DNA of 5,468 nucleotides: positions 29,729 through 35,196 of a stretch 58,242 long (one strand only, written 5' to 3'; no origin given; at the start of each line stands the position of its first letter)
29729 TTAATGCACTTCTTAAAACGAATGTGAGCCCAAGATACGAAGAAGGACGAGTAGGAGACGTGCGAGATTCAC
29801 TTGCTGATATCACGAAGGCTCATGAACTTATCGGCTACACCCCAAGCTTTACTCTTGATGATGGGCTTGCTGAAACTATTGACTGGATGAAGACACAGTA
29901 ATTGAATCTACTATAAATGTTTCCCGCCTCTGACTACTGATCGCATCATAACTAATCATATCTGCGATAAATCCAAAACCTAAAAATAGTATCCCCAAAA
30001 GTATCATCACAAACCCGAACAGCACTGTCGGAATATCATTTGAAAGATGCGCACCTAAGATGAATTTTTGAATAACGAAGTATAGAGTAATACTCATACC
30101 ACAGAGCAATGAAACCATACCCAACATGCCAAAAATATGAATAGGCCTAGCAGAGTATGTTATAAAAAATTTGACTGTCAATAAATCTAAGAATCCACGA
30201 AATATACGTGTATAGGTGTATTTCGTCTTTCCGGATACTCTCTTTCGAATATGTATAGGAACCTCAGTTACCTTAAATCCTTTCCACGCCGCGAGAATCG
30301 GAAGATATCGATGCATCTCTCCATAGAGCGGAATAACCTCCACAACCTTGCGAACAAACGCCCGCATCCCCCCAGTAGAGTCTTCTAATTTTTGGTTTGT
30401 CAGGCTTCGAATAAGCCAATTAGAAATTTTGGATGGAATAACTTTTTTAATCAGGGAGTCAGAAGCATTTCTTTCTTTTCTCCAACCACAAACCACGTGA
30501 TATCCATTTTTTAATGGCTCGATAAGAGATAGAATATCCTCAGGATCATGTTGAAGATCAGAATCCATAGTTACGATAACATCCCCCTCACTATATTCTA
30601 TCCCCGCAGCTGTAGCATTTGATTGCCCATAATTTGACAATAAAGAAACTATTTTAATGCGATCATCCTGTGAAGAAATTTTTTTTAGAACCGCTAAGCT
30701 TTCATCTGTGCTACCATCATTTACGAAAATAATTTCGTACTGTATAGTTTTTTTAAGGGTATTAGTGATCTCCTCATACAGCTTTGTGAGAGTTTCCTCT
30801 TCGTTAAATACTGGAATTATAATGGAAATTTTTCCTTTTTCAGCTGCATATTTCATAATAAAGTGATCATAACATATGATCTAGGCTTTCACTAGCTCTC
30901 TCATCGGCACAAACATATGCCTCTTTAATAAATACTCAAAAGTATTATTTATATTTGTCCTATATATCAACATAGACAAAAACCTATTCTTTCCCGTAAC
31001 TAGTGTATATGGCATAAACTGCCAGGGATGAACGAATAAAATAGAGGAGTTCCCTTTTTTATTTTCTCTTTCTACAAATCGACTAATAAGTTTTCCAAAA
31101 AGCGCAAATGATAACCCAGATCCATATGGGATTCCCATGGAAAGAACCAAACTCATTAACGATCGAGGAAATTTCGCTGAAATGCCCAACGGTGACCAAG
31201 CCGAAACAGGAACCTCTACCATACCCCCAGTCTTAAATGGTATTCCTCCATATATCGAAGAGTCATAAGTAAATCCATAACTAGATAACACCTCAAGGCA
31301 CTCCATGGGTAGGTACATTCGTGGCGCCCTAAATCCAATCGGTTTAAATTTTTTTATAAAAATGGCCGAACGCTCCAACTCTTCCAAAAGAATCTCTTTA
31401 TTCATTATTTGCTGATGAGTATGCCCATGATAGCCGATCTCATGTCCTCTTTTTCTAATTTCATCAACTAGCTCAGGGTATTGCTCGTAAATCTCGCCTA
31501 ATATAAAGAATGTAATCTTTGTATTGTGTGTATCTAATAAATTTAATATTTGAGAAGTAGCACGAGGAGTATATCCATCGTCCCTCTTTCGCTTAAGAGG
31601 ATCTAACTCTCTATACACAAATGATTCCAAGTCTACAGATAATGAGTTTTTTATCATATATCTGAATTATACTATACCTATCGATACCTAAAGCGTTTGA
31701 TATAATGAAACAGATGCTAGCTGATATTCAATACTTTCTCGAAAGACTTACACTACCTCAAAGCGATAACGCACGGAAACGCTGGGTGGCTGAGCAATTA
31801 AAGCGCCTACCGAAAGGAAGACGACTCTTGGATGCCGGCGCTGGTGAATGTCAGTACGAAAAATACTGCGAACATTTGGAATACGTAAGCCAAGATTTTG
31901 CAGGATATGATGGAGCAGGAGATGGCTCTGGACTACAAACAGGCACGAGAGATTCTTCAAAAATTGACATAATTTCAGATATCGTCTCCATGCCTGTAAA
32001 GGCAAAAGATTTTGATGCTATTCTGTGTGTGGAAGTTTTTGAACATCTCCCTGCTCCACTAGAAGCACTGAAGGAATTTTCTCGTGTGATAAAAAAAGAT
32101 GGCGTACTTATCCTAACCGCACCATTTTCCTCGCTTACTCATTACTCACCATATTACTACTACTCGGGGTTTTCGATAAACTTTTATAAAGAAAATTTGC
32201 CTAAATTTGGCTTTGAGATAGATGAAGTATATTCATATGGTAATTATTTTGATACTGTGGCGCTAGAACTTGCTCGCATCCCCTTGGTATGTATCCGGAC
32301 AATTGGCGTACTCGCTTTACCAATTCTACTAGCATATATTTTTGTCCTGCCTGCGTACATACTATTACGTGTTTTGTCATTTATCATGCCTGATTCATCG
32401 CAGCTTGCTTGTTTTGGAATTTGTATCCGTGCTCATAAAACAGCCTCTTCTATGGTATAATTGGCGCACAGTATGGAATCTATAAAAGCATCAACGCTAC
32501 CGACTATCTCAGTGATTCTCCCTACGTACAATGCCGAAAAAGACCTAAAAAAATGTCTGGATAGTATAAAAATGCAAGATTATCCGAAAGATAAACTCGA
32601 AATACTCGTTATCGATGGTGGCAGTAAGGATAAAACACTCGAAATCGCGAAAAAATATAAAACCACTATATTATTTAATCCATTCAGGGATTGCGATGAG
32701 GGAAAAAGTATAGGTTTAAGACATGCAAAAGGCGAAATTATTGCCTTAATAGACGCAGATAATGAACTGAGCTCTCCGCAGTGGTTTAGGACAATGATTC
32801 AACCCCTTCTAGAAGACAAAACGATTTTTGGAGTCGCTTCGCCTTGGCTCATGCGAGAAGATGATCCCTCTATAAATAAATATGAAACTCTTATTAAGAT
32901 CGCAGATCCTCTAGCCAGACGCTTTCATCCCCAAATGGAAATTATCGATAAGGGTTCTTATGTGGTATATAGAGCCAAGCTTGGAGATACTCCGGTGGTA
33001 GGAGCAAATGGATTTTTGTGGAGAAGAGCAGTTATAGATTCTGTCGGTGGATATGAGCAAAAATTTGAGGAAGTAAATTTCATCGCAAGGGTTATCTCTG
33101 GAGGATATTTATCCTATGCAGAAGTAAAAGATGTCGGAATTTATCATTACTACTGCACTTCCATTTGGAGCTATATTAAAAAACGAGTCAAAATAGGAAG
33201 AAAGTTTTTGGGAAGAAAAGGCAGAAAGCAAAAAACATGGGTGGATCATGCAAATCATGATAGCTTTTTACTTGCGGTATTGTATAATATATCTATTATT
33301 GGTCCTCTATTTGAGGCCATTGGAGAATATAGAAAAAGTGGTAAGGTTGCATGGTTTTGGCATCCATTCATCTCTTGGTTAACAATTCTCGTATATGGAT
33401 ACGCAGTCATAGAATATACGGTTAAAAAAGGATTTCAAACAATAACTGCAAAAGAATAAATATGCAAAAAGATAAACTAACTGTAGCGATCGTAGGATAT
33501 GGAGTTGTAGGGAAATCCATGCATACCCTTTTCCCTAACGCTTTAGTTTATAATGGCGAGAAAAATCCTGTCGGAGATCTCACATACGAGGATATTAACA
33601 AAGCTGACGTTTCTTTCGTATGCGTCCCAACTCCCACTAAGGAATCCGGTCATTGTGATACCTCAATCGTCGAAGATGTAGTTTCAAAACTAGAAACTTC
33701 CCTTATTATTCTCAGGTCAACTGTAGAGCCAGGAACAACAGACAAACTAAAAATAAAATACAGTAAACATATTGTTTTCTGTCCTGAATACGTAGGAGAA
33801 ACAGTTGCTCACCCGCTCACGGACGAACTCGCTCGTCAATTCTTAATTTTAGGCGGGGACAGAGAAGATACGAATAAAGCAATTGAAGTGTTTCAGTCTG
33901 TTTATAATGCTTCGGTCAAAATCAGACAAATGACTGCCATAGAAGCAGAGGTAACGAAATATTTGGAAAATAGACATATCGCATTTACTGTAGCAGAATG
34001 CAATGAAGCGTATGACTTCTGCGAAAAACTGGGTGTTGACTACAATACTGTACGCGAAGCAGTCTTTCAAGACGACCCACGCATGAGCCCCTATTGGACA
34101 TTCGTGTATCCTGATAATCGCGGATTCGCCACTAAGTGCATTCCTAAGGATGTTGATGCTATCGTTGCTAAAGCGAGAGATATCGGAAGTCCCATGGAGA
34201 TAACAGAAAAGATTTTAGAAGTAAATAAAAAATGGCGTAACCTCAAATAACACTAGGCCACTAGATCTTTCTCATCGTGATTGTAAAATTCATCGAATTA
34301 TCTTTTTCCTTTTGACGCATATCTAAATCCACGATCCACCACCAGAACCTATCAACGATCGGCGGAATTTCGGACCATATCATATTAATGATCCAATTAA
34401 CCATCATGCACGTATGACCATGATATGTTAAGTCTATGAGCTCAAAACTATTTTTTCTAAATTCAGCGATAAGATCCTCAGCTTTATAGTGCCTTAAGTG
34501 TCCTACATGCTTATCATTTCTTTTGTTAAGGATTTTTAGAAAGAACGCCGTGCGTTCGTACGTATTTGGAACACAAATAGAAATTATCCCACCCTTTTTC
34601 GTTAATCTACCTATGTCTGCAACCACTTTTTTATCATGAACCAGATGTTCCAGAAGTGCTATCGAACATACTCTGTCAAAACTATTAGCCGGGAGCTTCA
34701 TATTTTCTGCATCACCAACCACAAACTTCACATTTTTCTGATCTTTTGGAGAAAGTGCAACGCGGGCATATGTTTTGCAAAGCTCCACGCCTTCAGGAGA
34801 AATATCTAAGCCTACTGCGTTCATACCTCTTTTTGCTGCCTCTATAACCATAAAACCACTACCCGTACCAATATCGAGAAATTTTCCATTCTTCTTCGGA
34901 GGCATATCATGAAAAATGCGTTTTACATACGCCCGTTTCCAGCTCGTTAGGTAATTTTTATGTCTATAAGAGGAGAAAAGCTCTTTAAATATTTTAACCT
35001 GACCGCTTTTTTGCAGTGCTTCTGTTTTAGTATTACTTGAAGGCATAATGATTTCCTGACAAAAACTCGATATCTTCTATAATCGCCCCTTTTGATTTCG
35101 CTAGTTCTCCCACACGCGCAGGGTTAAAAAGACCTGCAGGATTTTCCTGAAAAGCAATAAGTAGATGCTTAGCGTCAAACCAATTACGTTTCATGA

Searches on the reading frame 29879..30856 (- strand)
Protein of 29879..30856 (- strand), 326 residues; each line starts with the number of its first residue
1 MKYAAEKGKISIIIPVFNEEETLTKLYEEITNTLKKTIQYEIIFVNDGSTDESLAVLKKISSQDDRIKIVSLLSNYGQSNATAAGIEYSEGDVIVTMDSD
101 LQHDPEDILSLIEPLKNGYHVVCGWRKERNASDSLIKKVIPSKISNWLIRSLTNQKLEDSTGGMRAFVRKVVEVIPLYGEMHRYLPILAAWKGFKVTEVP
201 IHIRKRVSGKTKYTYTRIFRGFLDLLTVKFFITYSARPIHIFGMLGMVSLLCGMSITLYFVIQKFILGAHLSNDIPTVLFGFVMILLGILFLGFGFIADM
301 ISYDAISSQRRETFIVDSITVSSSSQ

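Call 5: search_protein_families(library=pfam, proteins=[window:29879-30856:-], max_evalue=0.01)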
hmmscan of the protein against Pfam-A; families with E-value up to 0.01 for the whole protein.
window:29879-30856:- (326 aa): 4 families
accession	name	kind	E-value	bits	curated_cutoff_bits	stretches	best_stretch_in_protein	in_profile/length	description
PF00535.33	Glycos_transf_2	-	2.9e-36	125.4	23.3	1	11-173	1-165/168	Glycosyl transferase family 2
PF10111.15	Glyco_tranf_2_2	-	2.2e-08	34.4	27.3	1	11-102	1-93/276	Glycosyltransferase like family 2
PF13641.12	Glyco_tranf_2_3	-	6.1e-05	23.6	27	1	10-123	3-120/230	Glycosyltransferase like family 2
PF21386.2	IntS11_C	-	0.0084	16.9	27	0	18-72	23-74/92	Integrator IntS11, C-terminal domain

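Call 26: search_protein_families(library=ncbifam, proteins=[window:29879-30856:-], max_evalue=0.001)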
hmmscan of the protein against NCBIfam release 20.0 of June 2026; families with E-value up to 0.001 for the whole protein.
window:29879-30856:- (326 aa): 21 families
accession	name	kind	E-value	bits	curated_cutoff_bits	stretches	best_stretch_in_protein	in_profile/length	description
NF007986.1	PRK10714.1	equivalog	7.4e-54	182.9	529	1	8-311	6-303/316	undecaprenyl-phosphate 4-deoxy-4-formamido-L-arabinose transferase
NF047588.1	GlcsyltransPgfSStrep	equivalog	1.3e-46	159.3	500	1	9-318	2-304/308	glycosyltransferase PgfS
TIGR04182.1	glyco_TIGR04182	equivalog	2.1e-27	96.3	325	1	10-302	2-283/293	S-layer glycoprotein N-glycosyltransferase AglJ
TIGR03937.1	PgaC_IcaA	equivalog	4.6e-19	68.7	422.3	1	6-130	43-167/407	poly-beta-1,6-N-acetyl-D-glucosamine synthase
NF058614.1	PPMAGASynPpgS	equivalog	3.5e-16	59.3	370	1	11-203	3-196/226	polyprenyl-phospho-N-acetylgalactosaminyl synthase PpgS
NF007482.0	PRK10073.1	equivalog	3.7e-15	55.7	423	1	6-107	4-102/334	glycosyltransferase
TIGR03111.1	glyc2_xrt_Gpos1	hypoth_equivalog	1.2e-14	54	363.95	1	5-123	46-164/439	TIGR03111 family XrtG-associated glycosyltransferase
NF047683.1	TeichurnBiosyTuaG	equivalog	2.7e-13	50.1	400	1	6-111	4-107/252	teichuronic acid biosynthesis protein TuaG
NF041875.1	EPS_EpsD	equivalog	2.1e-12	47.1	370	1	10-108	1-97/325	exopolysaccharide biosynthesis glycosyltransferase EpsD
NF041391.1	DPhHxTase_Halo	equivalog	2.8e-12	46.1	375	1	16-212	3-191/213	dolichyl-phosphate hexose transferase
TIGR04242.1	nodulat_NodC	equivalog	1.2e-11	44.2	550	1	8-140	48-182/395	chitooligosaccharide synthase NodC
TIGR04283.1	glyco_like_mftF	equivalog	6.7e-11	42.2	182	1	10-115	1-96/221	TIGR04283 family arsenosugar biosynthesis glycosyltransferase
NF010496.0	PRK13915.1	equivalog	1.1e-10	41.1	262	1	6-116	29-143/307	glucosyl-3-phosphoglycerate synthase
NF050050.1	ProtGlycPglI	equivalog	9.1e-10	38.4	500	1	8-124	2-117/306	GalNAc(5)-diNAcBac-PP-undecaprenol beta-1,3-glucosyltransferase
TIGR03965.1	mycofact_glyco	equivalog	5.2e-09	35.5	280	1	7-105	73-169/467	mycofactocin biosynthesis glycosyltransferase MftF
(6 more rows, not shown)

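Call 27: search_solved_structures(query=window:29879-30856:-, max_evalue=0.001)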
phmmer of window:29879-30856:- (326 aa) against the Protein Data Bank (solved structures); distinct sequences matched with E-value up to 0.001: 32.
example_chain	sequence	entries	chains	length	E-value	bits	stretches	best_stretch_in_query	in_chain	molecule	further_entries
9bhc_C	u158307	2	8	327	4.4e-45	157.5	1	4-315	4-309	Undecaprenyl-phosphate 4-deoxy-4-formamido-L-arabinose transferase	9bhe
8vxh_A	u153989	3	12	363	6.4e-45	157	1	4-315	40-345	Undecaprenyl-phosphate 4-deoxy-4-formamido-L-arabinose transferase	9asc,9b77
9hwj_A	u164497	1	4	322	3e-44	154.7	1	9-320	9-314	Undecaprenyl-phosphate 4-deoxy-4-formamido-L-arabinose transferase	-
5eke_A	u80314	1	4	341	4.1e-40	141.2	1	9-301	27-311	Uncharacterized glycosyltransferase sll0501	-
5ekp_C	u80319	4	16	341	9.8e-40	139.9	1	9-301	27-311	Uncharacterized glycosyltransferase sll0501 | Glycosyltransferase sll0501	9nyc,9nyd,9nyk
9nye_A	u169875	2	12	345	1e-39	139.9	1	9-301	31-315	Glycosyltransferase sll0501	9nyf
5mlz_A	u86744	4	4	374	6.6e-24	87.9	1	8-223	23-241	Dolichol monophosphate mannose synthase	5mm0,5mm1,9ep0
5hea_A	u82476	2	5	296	2e-11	46.9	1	10-101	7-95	Putative glycosyltransferase (GalT1)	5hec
2z87_A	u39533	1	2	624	3.2e-09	39.7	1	10-132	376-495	Chondroitin synthase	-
2z86_A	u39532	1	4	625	3.2e-09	39.7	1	10-132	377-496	Chondroitin synthase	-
6p61_A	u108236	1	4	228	1.4e-07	34.3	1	9-112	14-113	Glycosyltransferase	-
7pdo_A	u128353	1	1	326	4.1e-07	32.8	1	5-127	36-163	Glucosyl-3-phosphoglycerate synthase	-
7p5l_A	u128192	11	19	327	4.2e-07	32.8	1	5-127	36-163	Glucosyl-3-phosphoglycerate synthase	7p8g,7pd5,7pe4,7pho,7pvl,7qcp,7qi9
6h1j_A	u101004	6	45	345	1.3e-06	31.1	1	8-104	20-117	Probable ss-1,3-N-acetylglucosaminyltransferase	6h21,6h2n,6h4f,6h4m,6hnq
5tze_C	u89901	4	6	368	1.6e-06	30.8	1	9-106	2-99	Glycosyl transferase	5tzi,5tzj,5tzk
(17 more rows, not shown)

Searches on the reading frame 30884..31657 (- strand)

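Call 5: search_protein_families(library=pfam, proteins=[window:30884-31657:-], max_evalue=0.01)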
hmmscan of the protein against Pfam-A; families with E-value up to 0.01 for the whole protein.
window:30884-31657:- (258 aa): 3 families
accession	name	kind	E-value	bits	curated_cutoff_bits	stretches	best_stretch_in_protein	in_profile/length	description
PF01522.26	Polysacc_deac_1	-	2.5e-17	63.4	23.1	1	26-131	14-123/124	Polysaccharide deacetylase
PF11959.13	DUF3473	-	5.3e-06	26.9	29.6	1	162-256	32-129/130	Domain of unknown function (DUF3473)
PF10096.14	DUF2334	-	0.00035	20.7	26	1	59-87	51-82/203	Uncharacterized protein conserved in bacteria (DUF2334)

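Call 26: search_protein_families(library=ncbifam, proteins=[window:30884-31657:-], max_evalue=0.001)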
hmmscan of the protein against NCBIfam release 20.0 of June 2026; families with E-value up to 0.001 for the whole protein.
window:30884-31657:- (258 aa): 8 families
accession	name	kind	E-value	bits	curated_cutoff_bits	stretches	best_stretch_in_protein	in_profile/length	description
TIGR03006.1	pepcterm_polyde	equivalog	1.8e-28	99.5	276.2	1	30-255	32-270/272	XrtA system polysaccharide deacetylase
TIGR02764.1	spore_ybaN_pdaB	equivalog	3.9e-17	62.7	237.4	1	26-130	13-122/191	polysaccharide deacetylase family sporulation protein PdaB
NF045821.1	PgAcgDacpgdA1_Bac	equivalog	3e-12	46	400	1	26-85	95-154/282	peptidoglycan-N-acetylglucosamine deacetylase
TIGR04243.1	nodulat_NodB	equivalog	1.7e-11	44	240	1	26-88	9-71/197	chitooligosaccharide deacetylase NodB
TIGR02884.1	spore_pdaA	equivalog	3.6e-09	36.7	298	1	26-97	44-117/224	delta-lactam-biosynthetic de-N-acetylase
NF045822.1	PgAcgDacpgdA2_Bac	equivalog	8.4e-08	31.9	400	1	26-83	77-133/274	peptidoglycan-N-acetylglucosamine deacetylase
TIGR02873.1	spore_ylxY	hypoth_equivalog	1.4e-07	31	391.5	1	35-101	101-169/268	probable sporulation protein, polysaccharide deacetylase family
NF045820.1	PgAcgDacpgdA_Strep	equivalog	2.5e-07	29.9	800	1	26-86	275-334/463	peptidoglycan-N-acetylglucosamine deacetylase PgdA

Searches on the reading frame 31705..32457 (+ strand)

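Call 5: search_protein_families(library=pfam, proteins=[window:31705-32457:+], max_evalue=0.01)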
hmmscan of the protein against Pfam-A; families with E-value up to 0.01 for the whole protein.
window:31705-32457:+ (251 aa): 5 families
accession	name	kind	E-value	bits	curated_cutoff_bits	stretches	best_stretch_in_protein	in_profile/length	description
PF13489.12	Methyltransf_23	-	2.2e-12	47.4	27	1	25-144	10-123/164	Methyltransferase domain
PF08241.18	Methyltransf_11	-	3.6e-11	44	21.2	1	42-137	1-95/95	Methyltransferase domain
PF13847.12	Methyltransf_31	-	1.8e-06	28.2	27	1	40-140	6-112/145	Methyltransferase domain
PF08242.18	Methyltransf_12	-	1.4e-05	26.2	30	1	98-135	64-98/98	Methyltransferase domain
PF13649.12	Methyltransf_25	-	5.6e-05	24.2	27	1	91-133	53-97/97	Methyltransferase domain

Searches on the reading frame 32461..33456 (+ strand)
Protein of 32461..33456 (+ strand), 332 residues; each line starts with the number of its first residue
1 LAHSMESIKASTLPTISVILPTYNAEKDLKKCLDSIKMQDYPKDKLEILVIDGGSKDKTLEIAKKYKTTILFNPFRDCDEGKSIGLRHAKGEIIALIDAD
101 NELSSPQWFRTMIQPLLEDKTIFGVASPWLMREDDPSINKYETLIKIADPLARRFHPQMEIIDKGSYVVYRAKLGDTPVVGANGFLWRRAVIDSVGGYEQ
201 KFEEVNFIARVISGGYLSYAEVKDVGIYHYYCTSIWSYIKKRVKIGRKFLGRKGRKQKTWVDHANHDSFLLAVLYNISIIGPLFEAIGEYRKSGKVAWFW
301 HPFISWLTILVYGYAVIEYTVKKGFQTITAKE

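Call 5: search_protein_families(library=pfam, proteins=[window:32461-33456:+], max_evalue=0.01)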
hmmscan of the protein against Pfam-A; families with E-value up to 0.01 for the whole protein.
window:32461-33456:+ (332 aa): 3 families
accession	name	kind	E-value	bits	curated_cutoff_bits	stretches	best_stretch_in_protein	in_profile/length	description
PF00535.33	Glycos_transf_2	-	6.9e-25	88.4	23.3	1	17-124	1-112/168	Glycosyl transferase family 2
PF13641.12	Glyco_tranf_2_3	-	1.9e-10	41.6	27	1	14-200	1-179/230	Glycosyltransferase like family 2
PF10111.15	Glyco_tranf_2_2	-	8.6e-06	25.9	27.3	1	17-211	1-199/276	Glycosyltransferase like family 2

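Call 26: search_protein_families(library=ncbifam, proteins=[window:32461-33456:+], max_evalue=0.001)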
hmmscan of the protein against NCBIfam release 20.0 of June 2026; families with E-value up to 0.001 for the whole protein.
window:32461-33456:+ (332 aa): 21 families
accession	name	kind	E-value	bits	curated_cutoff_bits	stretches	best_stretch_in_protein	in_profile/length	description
TIGR03965.1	mycofact_glyco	equivalog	6.1e-18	64.9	280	1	9-246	70-297/467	mycofactocin biosynthesis glycosyltransferase MftF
NF007482.0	PRK10073.1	equivalog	7.5e-16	58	423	1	12-120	4-114/334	glycosyltransferase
TIGR04283.1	glyco_like_mftF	equivalog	2.9e-15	56.5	182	1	16-211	1-169/221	TIGR04283 family arsenosugar biosynthesis glycosyltransferase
TIGR03111.1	glyc2_xrt_Gpos1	hypoth_equivalog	1.1e-14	54.1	363.95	1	7-125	41-165/439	TIGR03111 family XrtG-associated glycosyltransferase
NF010496.0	PRK13915.1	equivalog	3.2e-12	46.2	262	1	12-122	29-148/307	glucosyl-3-phosphoglycerate synthase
NF041875.1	EPS_EpsD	equivalog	4e-12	46.2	370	1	16-103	1-92/325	exopolysaccharide biosynthesis glycosyltransferase EpsD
TIGR03937.1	PgaC_IcaA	equivalog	6.2e-12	45.2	422.3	1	5-122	36-156/407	poly-beta-1,6-N-acetyl-D-glucosamine synthase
NF047683.1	TeichurnBiosyTuaG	equivalog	2.3e-11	43.9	400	1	13-141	5-136/252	teichuronic acid biosynthesis protein TuaG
NF038302.1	EPS_HpsE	equivalog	1.1e-10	41.1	300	1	16-113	3-108/307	hormogonium polysaccharide biosynthesis glycosyltransferase HpsE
NF038299.1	EPS_HpsN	equivalog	5.3e-10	38.8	425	1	14-129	1-119/317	hormogonium polysaccharide biosynthesis glycosyltransferase HpsN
NF050050.1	ProtGlycPglI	equivalog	1e-09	38.2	500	1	14-104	2-97/306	GalNAc(5)-diNAcBac-PP-undecaprenol beta-1,3-glucosyltransferase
TIGR04242.1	nodulat_NodC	equivalog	1.4e-08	34.1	550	1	4-73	38-109/395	chitooligosaccharide synthase NodC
NF045692.1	OglycostaseCruG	equivalog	6.1e-08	32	600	1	9-67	36-92/386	2'-O-glycosyltransferase CruG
NF008558.0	PRK11498.1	equivalog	6.3e-08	31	992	1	10-134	269-395/872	UDP-forming cellulose synthase catalytic subunit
TIGR03030.1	CelA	equivalog_domain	6.4e-08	31.1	699.1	1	10-60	127-179/714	UDP-forming cellulose synthase catalytic subunit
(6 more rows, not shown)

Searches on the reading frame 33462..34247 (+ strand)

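Call 5: search_protein_families(library=pfam, proteins=[window:33462-34247:+], max_evalue=0.01)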
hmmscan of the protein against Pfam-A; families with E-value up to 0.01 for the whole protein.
window:33462-34247:+ (262 aa): 3 families
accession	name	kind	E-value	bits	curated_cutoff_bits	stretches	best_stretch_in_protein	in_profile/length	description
PF00984.24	UDPG_MGDP_dh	-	8.2e-18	64.8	25.4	1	161-256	2-93/94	UDP-glucose/GDP-mannose dehydrogenase family, central domain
PF03721.20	UDPG_MGDP_dh_N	-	5.3e-13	49.4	27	1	39-140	67-183/187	UDP-glucose/GDP-mannose dehydrogenase family, NAD binding domain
PF14833.11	NAD_binding_11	-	7.8e-06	26.6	30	1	162-253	3-100/122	NAD-binding of NADP-dependent 3-hydroxyisobutyrate dehydrogenase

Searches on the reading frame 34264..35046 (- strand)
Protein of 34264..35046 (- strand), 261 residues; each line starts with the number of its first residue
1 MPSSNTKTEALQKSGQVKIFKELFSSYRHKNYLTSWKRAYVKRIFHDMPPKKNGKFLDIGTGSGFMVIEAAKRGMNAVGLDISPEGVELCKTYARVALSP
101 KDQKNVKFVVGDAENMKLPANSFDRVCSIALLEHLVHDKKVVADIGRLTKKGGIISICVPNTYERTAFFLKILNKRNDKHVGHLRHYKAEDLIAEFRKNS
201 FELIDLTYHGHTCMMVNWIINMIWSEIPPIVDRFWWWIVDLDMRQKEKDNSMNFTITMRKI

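Call 5: search_protein_families(library=pfam, proteins=[window:34264-35046:-], max_evalue=0.01)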
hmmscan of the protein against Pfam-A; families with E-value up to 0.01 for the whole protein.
window:34264-35046:- (261 aa): 14 families
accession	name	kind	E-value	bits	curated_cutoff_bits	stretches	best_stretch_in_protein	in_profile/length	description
PF08241.18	Methyltransf_11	-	1.4e-20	74.2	21.2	1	57-156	1-94/95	Methyltransferase domain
PF13847.12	Methyltransf_31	-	3.4e-19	69.4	27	1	51-175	2-114/145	Methyltransferase domain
PF13649.12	Methyltransf_25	-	1.1e-17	64.9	27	1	57-153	2-97/97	Methyltransferase domain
PF13489.12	Methyltransf_23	-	6.5e-17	62.2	27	1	39-204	7-162/164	Methyltransferase domain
PF08242.18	Methyltransf_12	-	2.8e-11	44.4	30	1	57-155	1-98/98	Methyltransferase domain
PF01209.24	Ubie_methyltran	-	7.8e-09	35.7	20.1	1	17-157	10-151/233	ubiE/COQ5 methyltransferase family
PF02353.26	CMAS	-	3.2e-08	33.6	27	1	34-155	44-162/273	Mycolic acid cyclopropane synthetase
PF08003.17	Methyltransf_9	-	2.5e-05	23.9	23.8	1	41-135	104-195/315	Protein of unknown function (DUF1698)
PF06325.19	PrmA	-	8.9e-05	22.6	22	1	51-155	160-256/296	Ribosomal protein L11 methyltransferase (PrmA)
PF05175.20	MTS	-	0.0019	18.3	23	0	47-115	26-92/170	Methyltransferase small domain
PF24675.1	NpmA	-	0.0019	18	60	1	49-159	20-138/214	16S rRNA (adenine(1408)-N(1))-methyltransferase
PF02390.23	Methyltransf_4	-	0.0033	17.4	24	1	55-116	4-64/173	Putative methyltransferase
PF01135.25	PCMT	-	0.0034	17.6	20.3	1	52-129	73-149/210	Protein-L-isoaspartate(D-aspartate) O-methyltransferase (PCMT)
PF03602.21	Cons_hypoth95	-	0.0071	16.5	24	0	52-97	41-87/182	Conserved hypothetical protein 95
